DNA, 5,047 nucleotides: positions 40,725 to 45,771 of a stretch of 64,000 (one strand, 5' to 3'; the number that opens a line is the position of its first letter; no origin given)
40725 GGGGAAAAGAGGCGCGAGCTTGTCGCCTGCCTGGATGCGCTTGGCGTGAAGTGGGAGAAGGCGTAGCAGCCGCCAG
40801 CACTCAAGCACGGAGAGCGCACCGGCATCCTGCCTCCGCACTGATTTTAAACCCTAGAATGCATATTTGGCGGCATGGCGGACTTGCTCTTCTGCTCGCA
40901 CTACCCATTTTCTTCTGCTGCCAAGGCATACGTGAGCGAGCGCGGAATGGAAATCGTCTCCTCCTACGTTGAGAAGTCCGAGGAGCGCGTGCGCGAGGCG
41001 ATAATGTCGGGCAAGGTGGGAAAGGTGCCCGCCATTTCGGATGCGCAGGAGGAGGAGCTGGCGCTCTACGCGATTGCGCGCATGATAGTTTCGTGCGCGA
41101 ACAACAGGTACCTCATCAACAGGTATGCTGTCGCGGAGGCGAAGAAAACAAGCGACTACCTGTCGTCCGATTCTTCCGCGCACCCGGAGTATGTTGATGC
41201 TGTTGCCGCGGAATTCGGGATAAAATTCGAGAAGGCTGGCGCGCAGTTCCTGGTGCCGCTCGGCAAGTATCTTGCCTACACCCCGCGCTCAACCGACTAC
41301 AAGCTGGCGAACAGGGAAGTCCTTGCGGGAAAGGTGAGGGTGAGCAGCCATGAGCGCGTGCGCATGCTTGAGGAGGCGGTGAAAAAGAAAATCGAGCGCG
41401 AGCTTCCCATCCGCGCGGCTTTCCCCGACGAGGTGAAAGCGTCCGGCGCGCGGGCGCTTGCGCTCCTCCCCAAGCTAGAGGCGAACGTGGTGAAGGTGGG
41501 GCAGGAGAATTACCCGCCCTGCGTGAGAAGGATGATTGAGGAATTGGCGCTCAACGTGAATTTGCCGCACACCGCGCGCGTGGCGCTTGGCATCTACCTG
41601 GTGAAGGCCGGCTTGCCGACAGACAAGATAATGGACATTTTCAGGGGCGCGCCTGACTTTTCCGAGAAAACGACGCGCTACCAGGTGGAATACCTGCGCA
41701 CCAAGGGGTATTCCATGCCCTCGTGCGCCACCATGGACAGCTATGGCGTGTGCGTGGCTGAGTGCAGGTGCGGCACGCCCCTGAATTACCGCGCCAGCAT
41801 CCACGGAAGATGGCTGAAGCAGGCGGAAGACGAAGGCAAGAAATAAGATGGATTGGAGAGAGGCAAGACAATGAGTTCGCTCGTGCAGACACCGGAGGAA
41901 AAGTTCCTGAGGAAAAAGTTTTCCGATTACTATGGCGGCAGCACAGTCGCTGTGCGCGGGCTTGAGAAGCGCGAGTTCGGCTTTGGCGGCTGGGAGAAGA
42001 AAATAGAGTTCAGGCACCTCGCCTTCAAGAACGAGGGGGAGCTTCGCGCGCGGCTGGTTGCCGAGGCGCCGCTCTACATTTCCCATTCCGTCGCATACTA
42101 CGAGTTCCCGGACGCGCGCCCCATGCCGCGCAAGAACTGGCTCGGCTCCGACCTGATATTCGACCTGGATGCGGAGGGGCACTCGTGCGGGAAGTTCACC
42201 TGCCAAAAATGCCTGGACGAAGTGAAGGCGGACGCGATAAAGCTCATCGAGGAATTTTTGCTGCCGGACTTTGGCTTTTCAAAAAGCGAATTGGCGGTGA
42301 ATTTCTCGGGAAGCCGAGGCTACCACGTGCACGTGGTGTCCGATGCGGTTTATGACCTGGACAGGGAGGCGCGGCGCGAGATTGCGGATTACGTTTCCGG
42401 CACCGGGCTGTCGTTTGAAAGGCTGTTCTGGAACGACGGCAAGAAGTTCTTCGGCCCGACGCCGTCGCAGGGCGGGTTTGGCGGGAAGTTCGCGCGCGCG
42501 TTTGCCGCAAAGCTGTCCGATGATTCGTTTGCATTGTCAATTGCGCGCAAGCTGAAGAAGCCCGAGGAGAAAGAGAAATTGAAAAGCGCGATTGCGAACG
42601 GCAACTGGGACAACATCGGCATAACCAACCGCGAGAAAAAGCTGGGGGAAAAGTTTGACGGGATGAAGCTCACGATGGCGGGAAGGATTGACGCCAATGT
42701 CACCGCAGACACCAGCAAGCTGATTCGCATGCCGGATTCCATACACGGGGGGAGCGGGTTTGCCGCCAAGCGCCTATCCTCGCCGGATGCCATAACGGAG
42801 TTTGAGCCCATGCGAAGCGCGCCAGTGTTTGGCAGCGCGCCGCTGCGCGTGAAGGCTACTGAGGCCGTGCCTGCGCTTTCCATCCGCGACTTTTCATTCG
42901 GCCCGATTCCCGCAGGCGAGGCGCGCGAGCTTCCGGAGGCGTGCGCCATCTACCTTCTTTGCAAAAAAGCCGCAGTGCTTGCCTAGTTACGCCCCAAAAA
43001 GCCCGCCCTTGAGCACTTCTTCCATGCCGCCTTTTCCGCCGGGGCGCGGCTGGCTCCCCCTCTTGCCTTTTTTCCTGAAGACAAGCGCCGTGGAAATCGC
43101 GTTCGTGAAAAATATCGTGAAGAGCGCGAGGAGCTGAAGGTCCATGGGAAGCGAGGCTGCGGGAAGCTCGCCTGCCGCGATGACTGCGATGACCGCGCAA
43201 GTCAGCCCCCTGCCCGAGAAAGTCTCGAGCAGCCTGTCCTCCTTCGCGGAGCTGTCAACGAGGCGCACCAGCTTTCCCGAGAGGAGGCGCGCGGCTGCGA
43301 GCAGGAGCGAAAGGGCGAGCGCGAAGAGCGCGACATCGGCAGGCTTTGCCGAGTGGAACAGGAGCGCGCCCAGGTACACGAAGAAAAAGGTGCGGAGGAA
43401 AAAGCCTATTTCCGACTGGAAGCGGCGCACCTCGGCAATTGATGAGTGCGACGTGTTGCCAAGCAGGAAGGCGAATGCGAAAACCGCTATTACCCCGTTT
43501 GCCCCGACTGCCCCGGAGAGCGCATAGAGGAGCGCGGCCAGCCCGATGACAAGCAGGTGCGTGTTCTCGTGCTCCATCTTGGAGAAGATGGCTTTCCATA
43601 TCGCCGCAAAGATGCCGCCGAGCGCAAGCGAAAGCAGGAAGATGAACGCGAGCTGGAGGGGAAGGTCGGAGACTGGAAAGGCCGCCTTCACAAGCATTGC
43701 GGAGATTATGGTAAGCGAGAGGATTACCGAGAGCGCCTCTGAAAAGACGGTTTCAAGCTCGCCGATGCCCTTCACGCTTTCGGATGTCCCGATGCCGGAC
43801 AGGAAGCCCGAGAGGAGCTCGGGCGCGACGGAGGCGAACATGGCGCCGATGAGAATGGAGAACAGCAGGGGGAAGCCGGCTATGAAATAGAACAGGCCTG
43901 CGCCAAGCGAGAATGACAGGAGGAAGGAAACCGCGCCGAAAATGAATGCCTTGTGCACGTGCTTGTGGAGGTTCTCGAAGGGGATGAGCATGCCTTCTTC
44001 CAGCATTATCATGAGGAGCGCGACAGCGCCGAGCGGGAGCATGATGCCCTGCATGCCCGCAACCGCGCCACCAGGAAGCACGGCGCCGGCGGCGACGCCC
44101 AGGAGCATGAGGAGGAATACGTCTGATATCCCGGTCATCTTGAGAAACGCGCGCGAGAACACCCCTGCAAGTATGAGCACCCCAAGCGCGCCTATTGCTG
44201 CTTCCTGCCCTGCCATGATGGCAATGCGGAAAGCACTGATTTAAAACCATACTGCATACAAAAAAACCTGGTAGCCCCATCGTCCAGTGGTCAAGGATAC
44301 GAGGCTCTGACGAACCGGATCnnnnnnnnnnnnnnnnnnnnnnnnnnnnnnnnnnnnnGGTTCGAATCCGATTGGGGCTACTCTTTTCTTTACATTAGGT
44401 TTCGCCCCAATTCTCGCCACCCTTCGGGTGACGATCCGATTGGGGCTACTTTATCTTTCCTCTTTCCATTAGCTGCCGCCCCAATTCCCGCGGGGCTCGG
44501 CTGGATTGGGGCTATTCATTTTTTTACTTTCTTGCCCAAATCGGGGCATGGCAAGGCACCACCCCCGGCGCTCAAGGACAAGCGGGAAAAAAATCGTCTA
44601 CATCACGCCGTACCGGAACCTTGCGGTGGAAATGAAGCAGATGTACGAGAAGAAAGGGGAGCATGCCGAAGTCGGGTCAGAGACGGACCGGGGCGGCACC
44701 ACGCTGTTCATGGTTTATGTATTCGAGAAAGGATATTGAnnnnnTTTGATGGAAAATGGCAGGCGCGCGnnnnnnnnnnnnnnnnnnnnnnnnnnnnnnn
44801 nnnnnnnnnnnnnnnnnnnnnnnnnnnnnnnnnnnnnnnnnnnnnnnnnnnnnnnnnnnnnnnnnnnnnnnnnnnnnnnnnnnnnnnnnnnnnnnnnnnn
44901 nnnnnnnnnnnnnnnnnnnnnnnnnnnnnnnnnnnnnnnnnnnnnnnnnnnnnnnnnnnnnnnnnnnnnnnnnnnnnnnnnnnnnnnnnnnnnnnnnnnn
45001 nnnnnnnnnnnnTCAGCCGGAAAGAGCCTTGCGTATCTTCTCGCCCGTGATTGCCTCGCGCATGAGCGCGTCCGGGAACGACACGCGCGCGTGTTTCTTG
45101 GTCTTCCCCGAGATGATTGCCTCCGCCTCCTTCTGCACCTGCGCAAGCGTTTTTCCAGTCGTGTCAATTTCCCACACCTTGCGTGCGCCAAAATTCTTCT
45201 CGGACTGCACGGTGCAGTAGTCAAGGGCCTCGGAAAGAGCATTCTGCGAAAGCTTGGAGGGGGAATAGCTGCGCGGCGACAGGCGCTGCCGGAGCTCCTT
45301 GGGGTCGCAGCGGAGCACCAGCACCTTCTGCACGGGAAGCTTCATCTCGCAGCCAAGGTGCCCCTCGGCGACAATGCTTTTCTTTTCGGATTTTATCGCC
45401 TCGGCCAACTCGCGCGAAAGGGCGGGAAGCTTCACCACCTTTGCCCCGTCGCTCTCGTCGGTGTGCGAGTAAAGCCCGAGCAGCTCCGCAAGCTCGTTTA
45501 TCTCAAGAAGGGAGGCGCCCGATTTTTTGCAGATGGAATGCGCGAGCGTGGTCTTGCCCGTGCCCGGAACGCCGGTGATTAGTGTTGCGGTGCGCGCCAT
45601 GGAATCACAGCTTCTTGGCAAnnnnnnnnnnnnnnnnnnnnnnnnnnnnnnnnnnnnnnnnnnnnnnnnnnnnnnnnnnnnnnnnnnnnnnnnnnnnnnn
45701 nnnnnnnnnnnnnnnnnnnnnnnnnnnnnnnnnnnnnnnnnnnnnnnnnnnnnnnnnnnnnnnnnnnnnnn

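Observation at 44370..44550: Three tandem ~70-nt units downstream of tRNA-Gln, each regenerating its 3' end as a hairpin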

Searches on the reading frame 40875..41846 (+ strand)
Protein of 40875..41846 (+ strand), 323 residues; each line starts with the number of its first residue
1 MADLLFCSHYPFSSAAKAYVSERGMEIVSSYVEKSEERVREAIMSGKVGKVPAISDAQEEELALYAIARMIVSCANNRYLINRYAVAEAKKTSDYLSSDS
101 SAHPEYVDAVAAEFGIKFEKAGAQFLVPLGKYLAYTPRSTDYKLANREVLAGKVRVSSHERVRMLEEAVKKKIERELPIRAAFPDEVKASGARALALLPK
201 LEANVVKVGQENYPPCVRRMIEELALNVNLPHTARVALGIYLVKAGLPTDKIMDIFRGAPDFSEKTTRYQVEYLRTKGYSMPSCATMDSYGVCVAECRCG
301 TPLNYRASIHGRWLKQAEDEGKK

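Call 11: search_protein_families(library=pfam, proteins=[window:40875-41846:+], max_evalue=0.01)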
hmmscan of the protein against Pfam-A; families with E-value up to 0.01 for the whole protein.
window:40875-41846:+ (323 aa): 1 family
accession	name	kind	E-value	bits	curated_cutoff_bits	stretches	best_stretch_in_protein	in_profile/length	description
PF04104.19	DNA_primase_lrg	-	8.1e-23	81.5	22.4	1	124-295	2-206/266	Eukaryotic and archaeal DNA primase, large subunit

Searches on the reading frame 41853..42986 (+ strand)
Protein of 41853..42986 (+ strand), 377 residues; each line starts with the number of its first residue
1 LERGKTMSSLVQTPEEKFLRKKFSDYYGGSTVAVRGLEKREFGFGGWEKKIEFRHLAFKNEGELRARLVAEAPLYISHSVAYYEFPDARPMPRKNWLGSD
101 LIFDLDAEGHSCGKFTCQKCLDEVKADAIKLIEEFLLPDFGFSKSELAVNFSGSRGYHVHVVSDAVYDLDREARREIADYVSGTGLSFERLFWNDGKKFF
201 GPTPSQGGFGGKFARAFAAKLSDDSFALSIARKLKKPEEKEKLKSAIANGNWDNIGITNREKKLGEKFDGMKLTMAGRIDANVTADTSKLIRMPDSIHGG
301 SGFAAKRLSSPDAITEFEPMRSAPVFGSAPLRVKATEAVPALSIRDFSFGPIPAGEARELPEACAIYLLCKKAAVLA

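Call 11: search_protein_families(library=pfam, proteins=[window:41853-42986:+], max_evalue=0.01)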
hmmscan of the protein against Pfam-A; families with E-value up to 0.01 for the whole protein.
window:41853-42986:+ (377 aa): 1 family
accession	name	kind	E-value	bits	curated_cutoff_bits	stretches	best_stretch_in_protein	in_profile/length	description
PF01896.25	DNA_primase_S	-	2.5e-21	77.2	26.8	1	103-306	1-159/163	DNA primase small subunit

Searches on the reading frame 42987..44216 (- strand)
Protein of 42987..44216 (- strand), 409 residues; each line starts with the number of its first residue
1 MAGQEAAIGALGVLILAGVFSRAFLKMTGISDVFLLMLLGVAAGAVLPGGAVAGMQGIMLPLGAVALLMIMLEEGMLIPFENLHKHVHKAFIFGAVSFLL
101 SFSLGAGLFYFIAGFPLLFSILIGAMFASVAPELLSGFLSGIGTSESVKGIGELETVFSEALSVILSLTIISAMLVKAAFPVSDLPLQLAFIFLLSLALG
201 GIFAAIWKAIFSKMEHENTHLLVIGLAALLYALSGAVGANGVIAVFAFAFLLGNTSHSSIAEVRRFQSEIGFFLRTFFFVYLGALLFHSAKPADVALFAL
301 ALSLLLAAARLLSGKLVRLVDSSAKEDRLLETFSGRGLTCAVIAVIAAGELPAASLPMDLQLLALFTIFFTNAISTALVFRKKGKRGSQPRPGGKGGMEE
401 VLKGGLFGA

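Call 11: search_protein_families(library=pfam, proteins=[window:42987-44216:-], max_evalue=0.01)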
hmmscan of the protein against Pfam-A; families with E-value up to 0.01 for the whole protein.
window:42987-44216:- (409 aa): 1 family
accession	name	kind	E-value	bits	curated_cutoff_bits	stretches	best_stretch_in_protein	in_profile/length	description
PF00999.27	Na_H_Exchanger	-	3e-25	89.3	26.2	1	20-374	6-367/375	Sodium/hydrogen exchanger, transmembrane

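Call 12: find_encoding_contigs(protein=window:42987-44216:-, flank=3000, max_places=10)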
Protein window:42987-44216:- (409 aa): 2 contigs read that carry it; 1 place shown.
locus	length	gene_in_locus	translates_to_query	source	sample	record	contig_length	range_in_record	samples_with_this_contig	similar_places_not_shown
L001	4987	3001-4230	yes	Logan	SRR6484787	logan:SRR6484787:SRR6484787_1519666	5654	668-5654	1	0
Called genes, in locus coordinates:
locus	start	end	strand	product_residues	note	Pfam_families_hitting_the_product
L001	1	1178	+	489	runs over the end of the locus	PF00310:GATase_2 (faint), PF13230:GATase_4, PF13522:GATase_6, PF13537:GATase_7, PF00156:Pribosyltran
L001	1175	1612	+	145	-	PF03551:PadR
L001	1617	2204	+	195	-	PF00004:AAA (weak), PF13238:AAA_18, PF13671:AAA_33 (weak), PF13207:AAA_17 (weak)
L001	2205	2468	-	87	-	-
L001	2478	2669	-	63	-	-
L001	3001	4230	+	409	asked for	PF00999:Na_H_Exchanger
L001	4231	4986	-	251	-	?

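Call 16: find_homologous_proteins(query=window:42987-44216:-, max_evalue=1e-20)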
Query window:42987-44216:- (409 aa): 80 proteins with E <= 1e-20 among 8000 candidates.
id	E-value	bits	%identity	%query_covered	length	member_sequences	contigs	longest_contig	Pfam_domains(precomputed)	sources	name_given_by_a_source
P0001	9.4e-242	820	100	100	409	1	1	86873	PF00999.27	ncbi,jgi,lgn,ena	ncbi:MAG: cation:proton antiporter [Candidatus Micrarchaeia archaeon]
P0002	7.8e-219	744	90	100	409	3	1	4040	PF00999.27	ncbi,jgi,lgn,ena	ncbi:MAG: cation:proton antiporter [Candidatus Micrarchaeia archaeon]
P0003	5.5e-217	738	88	100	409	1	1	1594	PF00999.27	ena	-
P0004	7.1e-214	728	87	100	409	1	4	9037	PF00999.27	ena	-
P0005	3.1e-212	723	88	100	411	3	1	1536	PF00999.27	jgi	-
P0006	1.9e-211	720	88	100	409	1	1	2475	PF00999.27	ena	-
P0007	8.6e-208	708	87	100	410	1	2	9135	PF00999.27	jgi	-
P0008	9.1e-208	708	87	100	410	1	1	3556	PF00999.27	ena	-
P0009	2.7e-207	706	85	100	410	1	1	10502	PF00999.27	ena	-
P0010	7.6e-206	702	86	100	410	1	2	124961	PF00999.27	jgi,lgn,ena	-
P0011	5.0e-205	699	84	100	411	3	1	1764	PF00999.27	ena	-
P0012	6.0e-205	699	85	100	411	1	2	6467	PF00999.27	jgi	-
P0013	7.1e-205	698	85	100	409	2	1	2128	PF00999.27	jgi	-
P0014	1.3e-201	688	83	100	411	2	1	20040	PF00999.27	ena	-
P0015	1.3e-199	681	83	100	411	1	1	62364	PF00999.27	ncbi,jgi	ncbi:MAG: cation:proton antiporter [Candidatus Micrarchaeia archaeon]|jgi:cell volume regulation pro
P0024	5.9e-185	633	78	100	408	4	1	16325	PF00999.27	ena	-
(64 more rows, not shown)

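Call 19: find_related_loci(query=A2, collection=genome_contigs, flank=2500)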
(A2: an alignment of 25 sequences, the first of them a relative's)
Query A2 (409 aa) in genome_contigs; peptide patterns used: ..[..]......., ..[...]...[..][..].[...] (x = any residue, [..] = any of these).
70 stretches matched a pattern; 20 encode a relative of the query (tblastn E <= 1e-3); 20 distinct loci.
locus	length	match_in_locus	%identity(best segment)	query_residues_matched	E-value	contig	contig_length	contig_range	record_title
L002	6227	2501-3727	89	1-409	0e+0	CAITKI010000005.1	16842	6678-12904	uncultured Candidatus Micrarchaeota archaeon isolate AM-lipid-02-D9_bin-1051 genome assembly, contig: bin-1051:005/154,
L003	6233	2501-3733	83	1-409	0e+0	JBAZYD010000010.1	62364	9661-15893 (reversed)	MAG: Candidatus Micrarchaeia archaeon isolate SO_2017_GW1_72 NODE_2604_length_62364_cov_1.257548_OW334_2017, whole genom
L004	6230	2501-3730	81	1-408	0e+0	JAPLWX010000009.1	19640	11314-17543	MAG: Candidatus Micrarchaeota archaeon isolate LacPavin_0419_WC90_MAG_54_17 LacPavin_0419_WC90_scaffold_118538, whole ge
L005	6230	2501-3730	80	1-409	1e-177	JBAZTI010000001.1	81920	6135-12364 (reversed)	MAG: Candidatus Micrarchaeia archaeon isolate SO_2017_GW1_2 NODE_1808_length_81920_cov_1.019806_OW334_2017, whole genome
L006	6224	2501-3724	78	1-409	1e-169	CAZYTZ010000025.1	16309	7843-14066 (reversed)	MAG TPA_asm: Candidatus Micrarchaeota archaeon isolate SRP178699_co1_434 genome assembly, contig: NODE_4520_length_16309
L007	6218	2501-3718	57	1-406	3e-134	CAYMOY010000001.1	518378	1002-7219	MAG TPA_asm: Candidatus Micrarchaeota archaeon isolate binchicken_co66_60 genome assembly, contig: NODE_9_length_518378_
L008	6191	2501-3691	58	1-396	3e-127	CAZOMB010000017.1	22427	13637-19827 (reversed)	MAG TPA_asm: Candidatus Micrarchaeota archaeon isolate binchicken_co334_127 genome assembly, contig: NODE_3857_length_22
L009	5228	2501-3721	57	1-406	3e-126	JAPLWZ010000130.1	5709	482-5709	MAG: Candidatus Micrarchaeota archaeon isolate LacPavin_0920_WC57_MAG_51_7 LacPavin_0920_WC57_scaffold_1564256, whole ge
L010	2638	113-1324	53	1-406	4e-125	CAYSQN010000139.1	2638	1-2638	MAG TPA_asm: Candidatus Micrarchaeota archaeon isolate binchicken_co105_55 genome assembly, contig: NODE_58052_length_26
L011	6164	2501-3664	57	1-386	2e-119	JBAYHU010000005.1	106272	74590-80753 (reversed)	MAG: Candidatus Micrarchaeia archaeon isolate SO_2016_GW1_157 scaffold00427_OW334_2016, whole genome shotgun sequence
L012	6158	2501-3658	56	1-383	9e-119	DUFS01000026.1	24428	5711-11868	MAG TPA_asm: Candidatus Micrarchaeota archaeon isolate UBA10161 contig_42836, whole genome shotgun sequence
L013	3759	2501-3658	56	1-383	7e-115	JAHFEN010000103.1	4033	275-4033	MAG: Candidatus Micrarchaeota archaeon isolate nzgw27 NODE_107068_length_4034_cov_1.831843, whole genome shotgun sequenc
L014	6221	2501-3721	55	1-395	1e-108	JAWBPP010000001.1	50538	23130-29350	MAG: Candidatus Anstonellaceae archaeon isolate HNT-4_202101_bins_86 HNT-4_202101_bins_86_scaffold_1, whole genome shotg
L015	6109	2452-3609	55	1-383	5e-107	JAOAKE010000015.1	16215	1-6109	MAG: Candidatus Micrarchaeota archaeon isolate SKW311 NODE_15_length_16215_cov_5.017536, whole genome shotgun sequence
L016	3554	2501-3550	58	1-351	1e-105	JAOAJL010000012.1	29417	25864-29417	MAG: Candidatus Micrarchaeota archaeon isolate SKW198 NODE_11_length_29417_cov_4.874710, whole genome shotgun sequence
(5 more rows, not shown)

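Call 20: find_related_loci(query=A2, collection=metagenome_contigs, flank=2500)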
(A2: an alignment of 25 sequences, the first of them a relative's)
Query A2 (409 aa) in metagenome_contigs; peptide patterns used: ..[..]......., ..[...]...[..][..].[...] (x = any residue, [..] = any of these).
119 stretches matched a pattern; 41 encode a relative of the query (tblastn E <= 1e-3); 40 distinct loci.
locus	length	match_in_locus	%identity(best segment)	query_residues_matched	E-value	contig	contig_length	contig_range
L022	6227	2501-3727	86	1-409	0e+0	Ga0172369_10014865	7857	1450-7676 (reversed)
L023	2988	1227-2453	90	1-409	0e+0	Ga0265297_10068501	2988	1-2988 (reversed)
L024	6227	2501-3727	86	1-408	0e+0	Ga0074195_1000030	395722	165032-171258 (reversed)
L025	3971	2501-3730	88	1-408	0e+0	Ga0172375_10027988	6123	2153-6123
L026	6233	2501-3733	83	1-409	0e+0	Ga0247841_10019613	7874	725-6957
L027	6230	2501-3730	87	1-409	0e+0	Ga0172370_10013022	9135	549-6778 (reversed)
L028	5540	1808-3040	85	1-409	0e+0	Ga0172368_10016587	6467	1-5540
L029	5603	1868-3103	82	1-409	0e+0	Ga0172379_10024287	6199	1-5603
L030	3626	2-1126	85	35-409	0e+0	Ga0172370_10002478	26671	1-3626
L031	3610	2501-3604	83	1-386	0e+0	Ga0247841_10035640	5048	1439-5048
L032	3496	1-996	86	73-403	2e-173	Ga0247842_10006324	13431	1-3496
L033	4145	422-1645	78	1-409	1e-172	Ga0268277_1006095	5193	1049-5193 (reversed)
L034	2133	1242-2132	92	1-297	4e-174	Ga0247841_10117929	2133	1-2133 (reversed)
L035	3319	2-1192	58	1-396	3e-131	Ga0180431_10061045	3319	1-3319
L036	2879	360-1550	58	1-396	2e-132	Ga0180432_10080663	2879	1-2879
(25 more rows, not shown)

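Call 26: find_encoding_contigs(protein=P0024, flank=10000, max_places=3)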
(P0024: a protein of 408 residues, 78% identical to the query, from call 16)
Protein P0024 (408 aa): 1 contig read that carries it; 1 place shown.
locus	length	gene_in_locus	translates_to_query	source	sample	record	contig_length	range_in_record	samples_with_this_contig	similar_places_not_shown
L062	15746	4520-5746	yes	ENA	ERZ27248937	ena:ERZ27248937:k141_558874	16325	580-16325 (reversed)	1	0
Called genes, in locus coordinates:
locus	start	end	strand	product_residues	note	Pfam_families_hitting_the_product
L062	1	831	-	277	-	?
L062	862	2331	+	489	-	PF13230:GATase_4, PF13522:GATase_6, PF13537:GATase_7, PF00156:Pribosyltran (weak)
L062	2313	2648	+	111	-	PF03551:PadR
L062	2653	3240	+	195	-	PF00004:AAA (weak), PF13238:AAA_18, PF13671:AAA_33 (weak), PF20720:nSTAND3 (weak), PF13207:AAA_17 (weak)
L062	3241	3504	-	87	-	-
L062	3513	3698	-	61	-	-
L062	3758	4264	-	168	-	-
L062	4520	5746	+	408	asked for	PF00999:Na_H_Exchanger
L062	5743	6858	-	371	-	PF01896:DNA_primase_S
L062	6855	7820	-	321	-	PF04104:DNA_primase_lrg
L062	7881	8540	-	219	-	-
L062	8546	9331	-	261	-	PF04414:tRNA_deacylase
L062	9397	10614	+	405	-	PF12323:HTH_OrfB_IS605 (weak), PF01385:OrfB_IS605, PF07282:Cas12f1-like_TNB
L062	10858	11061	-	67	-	-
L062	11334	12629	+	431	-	-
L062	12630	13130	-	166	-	PF01613:Flavin_Reduct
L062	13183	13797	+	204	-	-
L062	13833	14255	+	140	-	-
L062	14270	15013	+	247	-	PF02535:Zip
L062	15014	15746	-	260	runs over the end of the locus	-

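Call 27: find_encoding_contigs(protein=P0015, flank=10000, max_places=3)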
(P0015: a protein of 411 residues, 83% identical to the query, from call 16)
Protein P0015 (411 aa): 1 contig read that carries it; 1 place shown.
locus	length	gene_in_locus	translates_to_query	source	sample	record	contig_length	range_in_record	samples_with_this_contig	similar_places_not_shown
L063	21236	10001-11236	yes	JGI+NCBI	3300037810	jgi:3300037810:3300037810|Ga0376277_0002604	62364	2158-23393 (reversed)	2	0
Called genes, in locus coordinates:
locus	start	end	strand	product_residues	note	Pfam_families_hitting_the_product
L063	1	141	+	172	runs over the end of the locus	-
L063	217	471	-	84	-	PF05239:PRC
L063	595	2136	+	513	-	-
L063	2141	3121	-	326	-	PF01916:DS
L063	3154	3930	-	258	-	PF01256:Carb_kinase, PF02110:HK (weak)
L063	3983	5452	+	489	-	PF13230:GATase_4 (weak), PF13522:GATase_6, PF13537:GATase_7, PF00156:Pribosyltran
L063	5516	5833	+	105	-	PF03551:PadR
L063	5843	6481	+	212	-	PF00004:AAA (weak), PF13207:AAA_17 (weak), PF13238:AAA_18, PF13671:AAA_33 (faint)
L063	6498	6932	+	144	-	PF00892:EamA, PF06800:Sugar_transport (weak)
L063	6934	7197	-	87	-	-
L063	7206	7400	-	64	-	-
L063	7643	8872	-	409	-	PF07690:MFS_1, PF05977:MFS_3 (weak), PF07690:MFS_1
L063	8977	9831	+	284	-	PF01040:UbiA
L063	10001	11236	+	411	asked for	PF00999:Na_H_Exchanger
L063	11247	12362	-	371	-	PF01896:DNA_primase_S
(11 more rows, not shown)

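Call 54: search_protein_families(library=pfam, proteins=[L062:3758-4264:-], max_evalue=0.01)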
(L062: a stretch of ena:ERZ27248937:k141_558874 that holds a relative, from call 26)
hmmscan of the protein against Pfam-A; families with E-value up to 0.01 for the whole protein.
L062:3758-4264:- (168 aa): 0 families

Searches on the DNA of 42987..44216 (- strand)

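Call 37: search_rna_families(sources=[L022, L024, L025, L029, L047, L048, L013, L026, L005], threshold=evalue, max_evalue=1)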
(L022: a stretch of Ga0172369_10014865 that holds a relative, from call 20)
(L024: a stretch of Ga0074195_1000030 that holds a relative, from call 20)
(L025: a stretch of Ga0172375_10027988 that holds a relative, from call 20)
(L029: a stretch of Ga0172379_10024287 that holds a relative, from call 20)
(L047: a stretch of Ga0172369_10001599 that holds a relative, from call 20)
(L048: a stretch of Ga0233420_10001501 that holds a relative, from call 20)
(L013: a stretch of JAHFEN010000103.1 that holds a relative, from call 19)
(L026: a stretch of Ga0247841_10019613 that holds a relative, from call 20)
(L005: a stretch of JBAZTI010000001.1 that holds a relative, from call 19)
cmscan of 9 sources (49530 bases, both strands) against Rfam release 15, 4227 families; matches with E-value up to 1: 6.
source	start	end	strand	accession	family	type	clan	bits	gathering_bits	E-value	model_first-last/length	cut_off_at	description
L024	2346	2444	-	RF00005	tRNA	Gene; tRNA;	CL00001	50.5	29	5.7e-08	1-71/71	no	tRNA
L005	2337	2444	-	RF00005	tRNA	Gene; tRNA;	CL00001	50.2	29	6.8e-08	1-71/71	no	tRNA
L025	2320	2445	-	RF00005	tRNA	Gene; tRNA;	CL00001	40.4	29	3.3e-05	1-71/71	no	tRNA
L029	1674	1812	-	RF00005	tRNA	Gene; tRNA;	CL00001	39.8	29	5e-05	1-71/71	no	tRNA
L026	2307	2445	-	RF00005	tRNA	Gene; tRNA;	CL00001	39.8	29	5e-05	1-71/71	no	tRNA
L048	4551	4619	+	RF00005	tRNA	Gene; tRNA;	CL00001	31.7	29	0.0083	1-71/71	no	tRNA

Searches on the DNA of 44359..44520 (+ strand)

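Call 89: search_dna_similar(query=window:44359-44520:+, collection=plasmids, mode=distant, max_evalue=0.01, max_rows=10)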
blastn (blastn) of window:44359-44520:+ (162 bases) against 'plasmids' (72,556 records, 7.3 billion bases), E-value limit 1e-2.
No match.

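Call 90: search_dna_similar(query=window:44359-44520:+, collection=phages, mode=distant, max_evalue=0.01, max_rows=10)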
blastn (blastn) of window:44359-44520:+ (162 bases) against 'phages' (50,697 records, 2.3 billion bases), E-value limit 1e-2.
No match.

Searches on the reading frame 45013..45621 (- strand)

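Call 11: search_protein_families(library=pfam, proteins=[window:45013-45621:-], max_evalue=0.01)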
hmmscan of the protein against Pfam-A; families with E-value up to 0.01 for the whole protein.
window:45013-45621:- (202 aa): 9 families
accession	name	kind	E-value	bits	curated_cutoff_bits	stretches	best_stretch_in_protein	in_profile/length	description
PF13238.12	AAA_18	-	2.7e-14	54.2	29.4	1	14-133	2-127/128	AAA domain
PF13671.12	AAA_33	-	2.4e-08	34.8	27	1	14-84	3-74/143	AAA domain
PF13207.12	AAA_17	-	2.3e-07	31.6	27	1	16-115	1-120/136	AAA domain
PF00004.35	AAA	-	5.5e-07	30.5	21.2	1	14-44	2-32/131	ATPase family associated with various cellular activities (AAA)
PF20720.3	nSTAND3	-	0.00081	19.6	27.2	1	13-51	20-61/155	Novel STAND NTPase 3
PF13191.12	AAA_16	-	0.0018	19.3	32.6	1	11-57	25-63/167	AAA ATPase domain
PF13245.12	AAA_19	-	0.0085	16.7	25.1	0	9-33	10-34/134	AAA domain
PF01443.25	Viral_helicase1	-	0.0092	16.3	21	0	14-46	2-30/228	Viral superfamily 1 RNA helicase core domain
PF06745.19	ATPase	-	0.0092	15.8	26.6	0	10-28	19-37/231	KaiC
